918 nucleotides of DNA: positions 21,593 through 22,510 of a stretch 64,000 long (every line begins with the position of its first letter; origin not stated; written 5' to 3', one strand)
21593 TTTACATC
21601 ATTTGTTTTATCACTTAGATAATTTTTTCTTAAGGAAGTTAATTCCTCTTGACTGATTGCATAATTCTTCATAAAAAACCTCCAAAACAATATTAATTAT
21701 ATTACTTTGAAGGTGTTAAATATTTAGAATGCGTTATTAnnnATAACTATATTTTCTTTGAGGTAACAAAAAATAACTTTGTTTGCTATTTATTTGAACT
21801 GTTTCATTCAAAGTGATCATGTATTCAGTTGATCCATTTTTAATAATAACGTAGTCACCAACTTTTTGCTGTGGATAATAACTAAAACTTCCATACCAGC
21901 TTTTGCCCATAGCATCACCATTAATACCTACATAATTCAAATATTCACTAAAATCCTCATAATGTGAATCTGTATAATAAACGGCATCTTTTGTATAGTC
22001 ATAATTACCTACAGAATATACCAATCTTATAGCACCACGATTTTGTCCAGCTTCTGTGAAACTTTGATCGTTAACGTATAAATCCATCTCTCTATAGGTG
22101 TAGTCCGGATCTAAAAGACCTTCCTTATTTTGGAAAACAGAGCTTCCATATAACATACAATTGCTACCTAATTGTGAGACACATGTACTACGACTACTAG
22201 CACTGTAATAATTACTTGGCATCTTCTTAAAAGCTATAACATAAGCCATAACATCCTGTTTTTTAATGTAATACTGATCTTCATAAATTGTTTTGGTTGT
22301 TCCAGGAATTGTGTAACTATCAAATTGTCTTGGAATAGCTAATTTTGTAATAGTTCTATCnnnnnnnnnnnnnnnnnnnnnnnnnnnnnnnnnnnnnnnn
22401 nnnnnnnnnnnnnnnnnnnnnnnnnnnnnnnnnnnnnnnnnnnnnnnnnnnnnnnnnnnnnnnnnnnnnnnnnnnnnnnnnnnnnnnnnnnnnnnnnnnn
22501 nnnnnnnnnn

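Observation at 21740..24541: Secreted barnase-family RNase lipoprotein divergent from a 5'-nucleotidase lipoprotein: extracellular RNA-to-nucleoside scavenging pair without a linked barstar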

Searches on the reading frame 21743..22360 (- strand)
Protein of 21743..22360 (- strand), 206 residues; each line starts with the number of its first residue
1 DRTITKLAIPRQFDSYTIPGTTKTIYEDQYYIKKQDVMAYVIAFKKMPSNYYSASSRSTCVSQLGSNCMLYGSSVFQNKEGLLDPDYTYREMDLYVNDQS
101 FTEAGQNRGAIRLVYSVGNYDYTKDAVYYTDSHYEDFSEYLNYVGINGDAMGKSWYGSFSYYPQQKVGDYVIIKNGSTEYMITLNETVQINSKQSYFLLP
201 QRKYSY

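Call 15: search_protein_representatives(protein=window:21743-22360:-)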
Query: 206 residues. Proteins with E-value up to 0.001 (for the whole library): 149; up to 1e-10: 11; up to 1e-30: 4. The best 149 are listed.
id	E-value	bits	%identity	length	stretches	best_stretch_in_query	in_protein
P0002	7.3e-95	332.7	93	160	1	47-206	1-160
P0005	1.9e-51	191.0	57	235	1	5-178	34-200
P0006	2.7e-38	148.1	45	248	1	4-180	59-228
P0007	2.1e-37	145.2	51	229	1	5-145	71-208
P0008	1.4e-27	113.2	94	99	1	1-62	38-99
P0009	2.1e-25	106.1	46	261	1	2-164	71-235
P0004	2.8e-14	69.8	39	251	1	10-166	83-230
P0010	9.8e-13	64.7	39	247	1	14-152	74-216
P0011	1.6e-12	64.0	44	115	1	37-160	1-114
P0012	4.2e-12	62.6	37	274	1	17-176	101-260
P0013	8.5e-11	58.4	45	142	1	15-139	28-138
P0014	6.7e-10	55.5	34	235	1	17-175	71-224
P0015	1.1e-09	54.7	39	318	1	12-164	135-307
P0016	1.6e-09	54.2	35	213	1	17-171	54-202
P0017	1.8e-09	54.1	37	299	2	17-137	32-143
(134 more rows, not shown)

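Call 22: find_related_loci(query=A3, collection=genome_contigs, flank=10000)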
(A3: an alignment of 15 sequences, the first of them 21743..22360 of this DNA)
Query A3 (206 aa) in genome_contigs; peptide patterns used: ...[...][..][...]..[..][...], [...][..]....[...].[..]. (x = any residue, [..] = any of these).
599 stretches matched a pattern (row limit reached: there are more); 439 encode a relative of the query (tblastn E <= 1e-3); the best 80 are kept; 80 distinct loci.
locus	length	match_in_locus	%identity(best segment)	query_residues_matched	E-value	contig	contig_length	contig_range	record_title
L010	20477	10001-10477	36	10-177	3e-18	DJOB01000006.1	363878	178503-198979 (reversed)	MAG TPA_asm: Bacillales bacterium UBA6449 UBA6449_contig_222, whole genome shotgun sequence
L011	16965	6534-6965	36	23-156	2e-18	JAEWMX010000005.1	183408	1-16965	MAG: Bacillota bacterium isolate OH_PDB_148 k127_1257411, whole genome shotgun sequence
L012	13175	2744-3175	36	23-156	3e-18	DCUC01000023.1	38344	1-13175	MAG TPA_asm: Bacillales bacterium UBA1424 UBA1424_contig_17782, whole genome shotgun sequence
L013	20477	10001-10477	36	18-176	3e-18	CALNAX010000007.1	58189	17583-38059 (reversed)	MAG TPA_asm: uncultured Bacillales bacterium isolate SRR1561996_bin.40_CONCOCT_v1.1_MAG genome assembly, contig: ERZ7240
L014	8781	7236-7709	35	3-157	6e-18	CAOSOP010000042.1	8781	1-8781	MAG TPA_asm: uncultured Bacilli bacterium isolate MGBC100287 genome assembly, contig: MGBC100287.42, whole genome shotgu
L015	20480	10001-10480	33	10-175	4e-16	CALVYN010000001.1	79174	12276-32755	MAG: uncultured Bacilli bacterium isolate BRZ_QA__bin53 genome assembly, contig: BRZ_QA__NODE_336_length_79174_cov_6.259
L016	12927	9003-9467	36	25-152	5e-13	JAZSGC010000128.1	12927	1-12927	MAG: Candidatus Scatosoma sp. isolate T1900044579_TS20190045.MAGScoT_cleanbin_000030 SGB_550_k141_7051, whole genome sho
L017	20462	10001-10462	35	25-153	9e-12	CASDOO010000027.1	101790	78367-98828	uncultured Firmicutes bacterium isolate Batch1_idba_bin.1637 genome assembly, contig: Batch1_idba_bin.1637.fa_k87_120182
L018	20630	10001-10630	31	23-203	1e-11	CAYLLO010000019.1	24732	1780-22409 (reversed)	MAG TPA_asm: uncultured Staphylococcaceae bacterium isolate SRP225648_co1_545 genome assembly, contig: NODE_4500_length_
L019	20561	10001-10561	32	25-201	2e-11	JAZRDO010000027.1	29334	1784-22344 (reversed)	MAG: Eubacteriales bacterium isolate T1900045506_YK20190200.MAGScoT_cleanbin_000014 SGB_7531_k141_2430023, whole genome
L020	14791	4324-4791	34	25-153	1e-10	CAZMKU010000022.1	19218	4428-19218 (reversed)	MAG TPA_asm: uncultured Clostridium sp. isolate SRP315200_co1_163 genome assembly, contig: NODE_5297_length_19218_cov_11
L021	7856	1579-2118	32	12-152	1e-10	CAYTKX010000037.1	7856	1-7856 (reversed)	MAG TPA_asm: uncultured Staphylococcaceae bacterium isolate binchicken_co59_122 genome assembly, contig: NODE_22501_leng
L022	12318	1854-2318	35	25-152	1e-10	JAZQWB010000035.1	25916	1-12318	MAG: Eubacteriales bacterium isolate T1900045166_TC20190160.MAGScoT_cleanbin_000034 SGB_5150_k141_1165264, whole genome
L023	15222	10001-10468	34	25-153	1e-10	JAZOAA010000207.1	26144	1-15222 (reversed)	MAG: Eubacteriales bacterium isolate T1900044764_TS20190230.MAGScoT_cleanbin_000071 SGB_2396_k141_166849, whole genome s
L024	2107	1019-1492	32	23-152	1e-10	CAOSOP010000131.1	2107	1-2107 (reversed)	MAG TPA_asm: uncultured Bacilli bacterium isolate MGBC100287 genome assembly, contig: MGBC100287.131, whole genome shotg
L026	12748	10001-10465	30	25-152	2e-10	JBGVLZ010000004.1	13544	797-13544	MAG: Eubacteriales bacterium isolate fecal_MAG_27 fecal_MAG_27_contig_0004, whole genome shotgun sequence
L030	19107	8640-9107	33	25-153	3e-10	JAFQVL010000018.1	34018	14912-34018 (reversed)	MAG: Clostridia bacterium isolate RGIG2187 Goat_Colon.Co__c850355, whole genome shotgun sequence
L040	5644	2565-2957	28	3-137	4e-10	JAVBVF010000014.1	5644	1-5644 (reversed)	MAG: Eubacteriales bacterium isolate EPI_MAG_00301 c_13278634, whole genome shotgun sequence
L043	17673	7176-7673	33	31-177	9e-10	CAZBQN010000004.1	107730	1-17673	MAG TPA_asm: uncultured Ruminococcus sp. isolate binchicken_co370_19 genome assembly, contig: NODE_261_length_107730_cov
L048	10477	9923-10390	34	25-153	1e-9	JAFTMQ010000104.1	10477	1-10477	MAG: Clostridia bacterium isolate RGIG3957 Roe_deer_Cecum-3__c330232, whole genome shotgun sequence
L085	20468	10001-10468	32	25-153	4e-9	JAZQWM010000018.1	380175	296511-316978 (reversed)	MAG: Eubacteriales bacterium isolate T1900045166_TC20190160.MAGScoT_cleanbin_000006 SGB_5139_k141_696238, whole genome s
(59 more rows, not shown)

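Call 29: search_protein_families(library=pfam, proteins=[L023:10654-11376:-, L026:10607-11338:-, L016:6798-9575:+, L048:7727-10474:+, L040:2109-2969:+, L040:2791-3264:+, L020:1467-3287:+, L020:3331-4944:+], max_evalue=0.01)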
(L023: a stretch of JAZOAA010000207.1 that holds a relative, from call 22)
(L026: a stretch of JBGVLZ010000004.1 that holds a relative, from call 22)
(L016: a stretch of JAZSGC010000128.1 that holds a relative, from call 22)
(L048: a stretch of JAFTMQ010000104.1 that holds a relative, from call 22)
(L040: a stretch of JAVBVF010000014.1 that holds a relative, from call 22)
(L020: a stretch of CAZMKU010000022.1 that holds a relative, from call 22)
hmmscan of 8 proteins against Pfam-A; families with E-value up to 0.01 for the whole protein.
L023:10654-11376:- (241 aa): 1 family
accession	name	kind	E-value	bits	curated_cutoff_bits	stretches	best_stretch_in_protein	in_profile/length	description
PF01975.23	SurE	-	3.1e-42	145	22.1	1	6-179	1-184/189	Survival protein SurE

L026:10607-11338:- (244 aa): 1 family
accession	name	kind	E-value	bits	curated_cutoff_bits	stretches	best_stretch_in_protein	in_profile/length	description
PF01975.23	SurE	-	6.7e-49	166.7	22.1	1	5-181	1-187/189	Survival protein SurE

L016:6798-9575:+ (926 aa): 5 families
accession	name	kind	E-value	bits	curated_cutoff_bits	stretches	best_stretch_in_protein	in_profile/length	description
PF02872.23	5_nucleotid_C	-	6.5e-08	33.3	23.6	1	360-460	19-109/158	5'-nucleotidase, C-terminal domain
PF00149.33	Metallophos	-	2.5e-06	28.5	21.5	1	70-277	3-190/191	Calcineurin-like phosphoesterase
PF01336.31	tRNA_anti-codon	-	0.00079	19.8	27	1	534-604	2-67/75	OB-fold nucleic acid binding domain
PF12850.12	Metallophos_2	-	0.0043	17.5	27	0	230-290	72-130/154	Calcineurin-like phosphoesterase superfamily domain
PF00545.25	Ribonuclease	-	0.0084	17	24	0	796-877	43-96/98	ribonuclease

L048:7727-10474:+ (916 aa): 3 families
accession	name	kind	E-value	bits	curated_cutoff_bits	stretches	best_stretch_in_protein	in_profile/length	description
PF00149.33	Metallophos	-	3.9e-06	27.9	21.5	1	86-290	3-190/191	Calcineurin-like phosphoesterase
PF02872.23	5_nucleotid_C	-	3.9e-06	27.5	23.6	1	409-447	48-84/158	5'-nucleotidase, C-terminal domain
PF00545.25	Ribonuclease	-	0.0024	18.8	24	1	802-874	50-96/98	ribonuclease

L040:2109-2969:+ (287 aa): 1 family
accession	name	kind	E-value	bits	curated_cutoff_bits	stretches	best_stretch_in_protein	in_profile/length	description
PF00545.25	Ribonuclease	-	7.8e-40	135.8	24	2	63-157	11-97/98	ribonuclease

L040:2791-3264:+ (158 aa): 1 family
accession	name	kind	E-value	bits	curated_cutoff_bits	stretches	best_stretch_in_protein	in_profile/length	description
PF01337.24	Barstar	-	1.7e-11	44.4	23.4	1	67-149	1-88/96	Barstar (barnase inhibitor)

L020:1467-3287:+ (607 aa): 2 families
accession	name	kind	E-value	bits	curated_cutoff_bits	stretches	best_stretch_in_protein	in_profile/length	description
PF02872.23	5_nucleotid_C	-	5.5e-07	30.3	23.6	1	465-566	18-109/158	5'-nucleotidase, C-terminal domain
PF00149.33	Metallophos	-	6.8e-07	30.3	21.5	1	172-383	6-191/191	Calcineurin-like phosphoesterase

L020:3331-4944:+ (538 aa): 0 families
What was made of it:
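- Closest known: Barnase-barstar type toxin-immunity pairs. Different: The one canonical, non-lipoprotein barnase in the set (L040) does have barstar immediately downstream (call 29).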

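Call 30: predict_structure(alignment_id=A3)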
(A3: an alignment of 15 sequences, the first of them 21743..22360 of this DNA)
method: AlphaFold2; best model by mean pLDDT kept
length: 206 residues; sequences in the alignment: 15
mean_pLDDT: 75.8   pTM: 0.77
mean pLDDT of the five models: 75.8, 75.5, 69.5, 67.8, 67.3
residues with pLDDT >= 90: 73; 70-90: 71; 50-70: 26; < 50: 36
segments of 3 or more residues with pLDDT < 50: 164-168, 178-206
pLDDT, mean of each block of 10 residues (from residue 1): 66 88 92 94 94 94 95 89 87 88 77 90 88 87 73 73 50 56 32 32 30
secondary structure, 60 per line:
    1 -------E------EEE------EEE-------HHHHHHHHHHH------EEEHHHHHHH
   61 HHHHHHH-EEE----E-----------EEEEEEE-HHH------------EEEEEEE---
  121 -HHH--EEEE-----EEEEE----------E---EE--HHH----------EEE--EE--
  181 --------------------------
elements in order: E15-17 E24-26 H34-44 E51-53 H54-67 E69-71 E88-94 E111-117 E127-130 E136-140 E172-174
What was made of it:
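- On Barnase / microbial RNase N1-T1 family (PF00545): AF2 core pLDDT mostly 87-95 (one block at 77) (call 30).
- Checked: The core lies at 87-95 apart from one block at 77 (call 30). The lineage-specific tail, residues 252-280, has pLDDT below 50 (call 30).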

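Call 34: search_protein_families(library=pfam, alignment_id=A4, max_evalue=0.01)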
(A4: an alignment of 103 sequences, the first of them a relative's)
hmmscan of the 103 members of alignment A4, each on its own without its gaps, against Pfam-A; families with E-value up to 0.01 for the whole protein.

A. member 1, L012:3248-3454:+ (69 aa): 0 families

B. families by the number of members that match (of 103 scanned): 45 families (the first 25 are shown)
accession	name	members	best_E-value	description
PF01880.24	Desulfoferrodox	2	2.5e-16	Desulfoferrodoxin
PF12802.13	MarR_2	2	3.3e-07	MarR family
PF01978.25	TrmB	2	9.4e-07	Sugar-specific transcriptional regulator TrmB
PF09339.16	HTH_IclR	2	0.00026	IclR helix-turn-helix domain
PF12840.13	HTH_20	2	0.00088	Helix-turn-helix domain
PF01047.28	MarR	2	0.001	MarR family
PF00574.28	CLP_protease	1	3.4e-71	Clp protease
PF01885.22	PTS_2-RNA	1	9.7e-46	RNA 2'-phosphotransferase, Tpt1 / KptA family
PF01797.21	Y1_Tnp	1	3.4e-39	Transposase IS200 like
PF04480.18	DUF559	1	6.7e-28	Protein of unknown function (DUF559)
PF02698.23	DUF218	1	7.6e-27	DUF218 domain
PF00886.24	Ribosomal_S16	1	1.2e-26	Ribosomal protein S16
PF02381.23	MraZ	1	6e-26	MraZ protein, putative antitoxin-like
PF02441.25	Flavoprotein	1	2.3e-24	Flavoprotein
PF13083.13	KH_KhpA-B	1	2.2e-23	KhpA/KhpB, KH domain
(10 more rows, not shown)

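Call 39: fold_search(model_id=the predicted structure, library=pdb)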
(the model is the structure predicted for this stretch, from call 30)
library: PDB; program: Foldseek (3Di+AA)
matches with E <= 10: 227; with E <= 0.001: 34
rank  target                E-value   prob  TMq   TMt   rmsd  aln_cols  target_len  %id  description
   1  1b2u_C                3.7e-05  1.00  0.37  0.66   3.4       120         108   25  STRUCTURAL RESPONSE TO MUTATION AT A PROTEIN-PROTEIN INTERFACE (released 1998-12-09)
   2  1b2s_A                6.2e-05  1.00  0.39  0.68   3.6       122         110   24  STRUCTURAL RESPONSE TO MUTATION AT A PROTEIN-PROTEIN INTERFACE (released 1998-12-08)
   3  1b21_A                7.0e-05  1.00  0.39  0.68   3.6       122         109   22  DELETION OF A BURIED SALT BRIDGE IN BARNASE (released 1998-12-09)
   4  1x1u_C                7.4e-05  1.00  0.39  0.68   3.6       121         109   23  Water-mediate interaction at aprotein-protein interface (released 2005-04-26)
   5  1ban_C                7.9e-05  1.00  0.39  0.69   3.5       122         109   21  THE CONTRIBUTION OF BURIED HYDROGEN BONDS TO PROTEIN STABILITY: THE CRYSTAL STRUCTURES OF TWO BARNASE MUTANTS (released 1993-10-31)
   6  1bng_A                7.9e-05  1.00  0.38  0.68   3.3       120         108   22  BARNASE S85C/H102C DISULFIDE MUTANT (released 1995-07-10)
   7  2za4_C                8.4e-05  1.00  0.39  0.69   3.3       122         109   23  Crystal Structural Analysis of Barnase-barstar Complex (released 2008-05-20)
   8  1brg_A                8.4e-05  1.00  0.38  0.67   3.3       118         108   24  CRYSTALLOGRAPHIC ANALYSIS OF PHE->LEU SUBSTITUTION IN THE HYDROPHOBIC CORE OF BARNASE (released 1994-06-22)
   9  1b20_A                9.6e-05  1.00  0.39  0.68   3.6       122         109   23  DELETION OF A BURIED SALT-BRIDGE IN BARNASE (released 1998-12-09)
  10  1bne_A                1.0e-04  1.00  0.38  0.67   3.3       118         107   23  BARNASE A43C/S80C DISULFIDE MUTANT (released 1995-07-10)
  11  4haa_A                1.1e-04  1.00  0.38  0.68   3.7       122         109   26  Structure of Ribonuclease Binase Glu43Ala/Phe81Ala Mutant (released 2012-10-17)
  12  1b3s_C                1.2e-04  1.00  0.39  0.69   3.3       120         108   22  STRUCTURAL RESPONSE TO MUTATION AT A PROTEIN-PROTEIN INTERFACE (released 1998-12-09)
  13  2za4_A                1.2e-04  1.00  0.38  0.68   3.4       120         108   22  Crystal Structural Analysis of Barnase-barstar Complex (released 2008-05-20)
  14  1x1y_B                1.2e-04  1.00  0.39  0.69   3.3       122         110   22  Water-mediate interaction at aprotein-protein interface (released 2005-04-26)
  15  1bsc_A                1.3e-04  1.00  0.38  0.69   3.3       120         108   22  CRYSTAL STRUCTURAL ANALYSIS OF MUTATIONS IN THE HYDROPHOBIC CORES OF BARNASE (released 1994-01-31)
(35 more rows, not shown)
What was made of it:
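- On Barnase / microbial RNase N1-T1 family (PF00545): Foldseek PDB top 34 hits are barnase or binase entries, TM 0.64-0.69 on the target for the plain chains (call 39).
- Checked: The top 34 Foldseek PDB hits are barnase or binase entries (two of them engineered barnase fusions), probability 1.00, TM 0.64-0.69 on the target for the plain chains (call 39).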

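Call 50: search_protein_families(library=pfam, proteins=[L085:11377-12357:-, L085:12357-13295:-, L085:13299-13928:-, L085:13972-14697:-, L085:14713-15378:-, L085:15381-16091:-, L085:5387-8713:+, L030:12008-13195:-, L030:14745-17468:-, L043:5714-6430:+], max_evalue=0.0001)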
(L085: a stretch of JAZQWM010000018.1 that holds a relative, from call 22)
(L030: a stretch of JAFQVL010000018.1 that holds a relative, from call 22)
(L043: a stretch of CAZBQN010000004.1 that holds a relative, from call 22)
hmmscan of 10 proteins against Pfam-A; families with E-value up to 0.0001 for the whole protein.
L085:11377-12357:- (327 aa): 2 families
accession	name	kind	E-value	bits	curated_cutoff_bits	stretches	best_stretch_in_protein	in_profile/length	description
PF01368.27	DHH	-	4.9e-15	56.4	28.1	1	18-157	1-124/125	DHH family, N-terminal domain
PF02272.25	DHHA1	-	5.5e-13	49.7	25.9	1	233-317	11-101/102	DHHA1 domain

L085:12357-13295:- (313 aa): 2 families
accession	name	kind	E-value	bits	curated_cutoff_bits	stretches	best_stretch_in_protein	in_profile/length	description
PF01368.27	DHH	-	2.5e-14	54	28.1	1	14-152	1-125/125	DHH family, N-terminal domain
PF02272.25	DHHA1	-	1.7e-08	35.3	25.9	1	236-307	19-98/102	DHHA1 domain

L085:13299-13928:- (210 aa): 4 families
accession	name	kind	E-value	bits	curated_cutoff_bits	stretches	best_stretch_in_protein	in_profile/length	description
PF00485.24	PRK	-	2.2e-44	152.1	22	1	6-190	1-195/196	Phosphoribulokinase / Uridine kinase family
PF13238.12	AAA_18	-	5e-07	30.7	29.4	1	7-151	1-119/128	AAA domain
PF02224.24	Cytidylate_kin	-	5.5e-06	26.7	26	0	7-51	1-43/211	Cytidylate kinase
PF01121.26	CoaE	-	7e-06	26.3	27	0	6-27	2-23/180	Dephospho-CoA kinase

L085:13972-14697:- (242 aa): 1 family
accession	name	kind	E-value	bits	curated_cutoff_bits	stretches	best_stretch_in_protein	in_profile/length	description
PF01048.26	PNP_UDP_1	-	4.2e-38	131.5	25.1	1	19-231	2-219/233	Phosphorylase superfamily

L085:14713-15378:- (222 aa): 1 family
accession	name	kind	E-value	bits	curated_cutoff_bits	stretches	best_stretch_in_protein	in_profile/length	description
PF01791.15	DeoC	-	3e-20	73.3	23.8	1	11-196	7-204/229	DeoC/LacD family aldolase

L085:15381-16091:- (237 aa): 1 family
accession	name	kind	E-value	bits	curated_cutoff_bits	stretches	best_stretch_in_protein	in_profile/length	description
PF00265.24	TK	-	6.2e-42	143.9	20.6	1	41-222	2-176/176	Thymidine kinase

L085:5387-8713:+ (1109 aa): 1 family
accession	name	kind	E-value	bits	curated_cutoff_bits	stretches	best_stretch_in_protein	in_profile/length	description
PF20578.4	aBig_2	-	2.7e-07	30.7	27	1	385-454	20-87/89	Atrophied bacterial Ig domain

L030:12008-13195:- (396 aa): 2 families
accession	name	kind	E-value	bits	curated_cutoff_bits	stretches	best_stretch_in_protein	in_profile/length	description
PF01966.28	HD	-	6.3e-10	39.8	22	1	87-209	4-97/116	HD domain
PF13286.11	HD_assoc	-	1.9e-05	25.6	22.2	1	350-375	64-89/91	Phosphohydrolase-associated domain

L030:14745-17468:- (908 aa): 3 families
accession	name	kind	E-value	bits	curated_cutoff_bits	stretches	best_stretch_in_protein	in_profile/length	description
PF02878.22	PGM_PMM_I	-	1.3e-41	142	22.5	1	378-516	3-135/138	Phosphoglucomutase/phosphomannomutase, alpha/beta/alpha domain I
PF02879.22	PGM_PMM_II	-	3e-22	79.5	29.3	1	540-648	2-102/103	Phosphoglucomutase/phosphomannomutase, alpha/beta/alpha domain II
PF02880.22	PGM_PMM_III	-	2.2e-20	73.4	20.7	1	656-782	2-115/115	Phosphoglucomutase/phosphomannomutase, alpha/beta/alpha domain III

L043:5714-6430:+ (239 aa): 1 family
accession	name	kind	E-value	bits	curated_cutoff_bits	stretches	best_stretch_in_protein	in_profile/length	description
PF01975.23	SurE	-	5.5e-49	167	22.1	1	3-179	1-187/189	Survival protein SurE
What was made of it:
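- The relatives' clusters are rich in cytoplasmic salvage and catabolic genes (udk, deoD, deoC, tdk, surE, nrnA-like), which points to metabolism (call 50).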
